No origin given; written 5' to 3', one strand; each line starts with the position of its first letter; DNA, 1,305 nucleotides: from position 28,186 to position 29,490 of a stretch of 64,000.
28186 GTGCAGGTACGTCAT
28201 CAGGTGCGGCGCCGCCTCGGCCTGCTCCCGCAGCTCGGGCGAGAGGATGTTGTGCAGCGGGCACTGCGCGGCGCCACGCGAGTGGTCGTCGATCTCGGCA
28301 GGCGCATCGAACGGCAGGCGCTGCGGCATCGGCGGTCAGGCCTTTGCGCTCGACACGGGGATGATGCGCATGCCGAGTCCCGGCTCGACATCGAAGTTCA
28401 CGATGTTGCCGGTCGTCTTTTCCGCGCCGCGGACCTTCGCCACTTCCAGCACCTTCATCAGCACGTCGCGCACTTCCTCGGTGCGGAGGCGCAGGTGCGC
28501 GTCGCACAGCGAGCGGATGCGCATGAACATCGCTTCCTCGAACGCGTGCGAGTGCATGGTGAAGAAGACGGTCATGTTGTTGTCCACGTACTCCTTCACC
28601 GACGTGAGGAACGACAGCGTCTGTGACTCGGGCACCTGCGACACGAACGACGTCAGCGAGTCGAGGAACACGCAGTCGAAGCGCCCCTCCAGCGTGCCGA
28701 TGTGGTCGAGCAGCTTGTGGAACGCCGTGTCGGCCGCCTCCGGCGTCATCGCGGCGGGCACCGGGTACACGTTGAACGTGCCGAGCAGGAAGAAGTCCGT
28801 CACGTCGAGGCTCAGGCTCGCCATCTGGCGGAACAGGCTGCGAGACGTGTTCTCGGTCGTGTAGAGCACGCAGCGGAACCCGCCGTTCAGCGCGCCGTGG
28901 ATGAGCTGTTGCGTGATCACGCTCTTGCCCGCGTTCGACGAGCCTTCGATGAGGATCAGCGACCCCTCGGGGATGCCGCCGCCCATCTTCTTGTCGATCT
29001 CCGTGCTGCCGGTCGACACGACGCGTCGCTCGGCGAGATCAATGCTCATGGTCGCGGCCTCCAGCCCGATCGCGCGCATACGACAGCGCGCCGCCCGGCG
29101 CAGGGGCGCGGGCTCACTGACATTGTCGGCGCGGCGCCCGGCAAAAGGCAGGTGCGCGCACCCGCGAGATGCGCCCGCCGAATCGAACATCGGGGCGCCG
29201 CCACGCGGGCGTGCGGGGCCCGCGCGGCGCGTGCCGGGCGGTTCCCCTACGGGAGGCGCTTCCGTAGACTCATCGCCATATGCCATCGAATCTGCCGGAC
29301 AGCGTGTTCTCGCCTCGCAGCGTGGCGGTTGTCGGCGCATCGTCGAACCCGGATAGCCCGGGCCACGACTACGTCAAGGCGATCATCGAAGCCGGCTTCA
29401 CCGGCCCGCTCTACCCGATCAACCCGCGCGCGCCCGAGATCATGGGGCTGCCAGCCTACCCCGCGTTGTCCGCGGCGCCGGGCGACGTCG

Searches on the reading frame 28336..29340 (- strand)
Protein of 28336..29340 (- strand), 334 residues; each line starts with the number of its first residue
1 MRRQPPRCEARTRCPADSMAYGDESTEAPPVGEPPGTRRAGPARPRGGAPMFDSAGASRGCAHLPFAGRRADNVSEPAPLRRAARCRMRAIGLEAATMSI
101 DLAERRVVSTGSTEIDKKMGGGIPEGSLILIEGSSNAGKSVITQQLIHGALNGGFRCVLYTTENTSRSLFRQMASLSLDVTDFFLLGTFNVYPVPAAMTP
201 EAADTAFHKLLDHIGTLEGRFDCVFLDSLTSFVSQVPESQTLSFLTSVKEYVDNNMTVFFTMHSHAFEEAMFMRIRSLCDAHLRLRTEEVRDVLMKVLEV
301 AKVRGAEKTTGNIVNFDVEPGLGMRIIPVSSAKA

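Call 64: search_protein_families(library=pfam, proteins=[window:28336-29340:-], max_evalue=0.0001)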
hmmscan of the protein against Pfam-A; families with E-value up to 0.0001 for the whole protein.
window:28336-29340:- (334 aa): 3 families
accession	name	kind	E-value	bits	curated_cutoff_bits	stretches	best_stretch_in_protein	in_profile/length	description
PF06745.19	ATPase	-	3e-21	76.3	26.6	1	108-328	1-228/231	KaiC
PF05625.17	PAXNEB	-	7.3e-08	32.3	28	0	105-135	16-46/366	PAXNEB protein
PF13481.12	AAA_25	-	1.7e-06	28.2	27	1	116-239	23-162/195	AAA domain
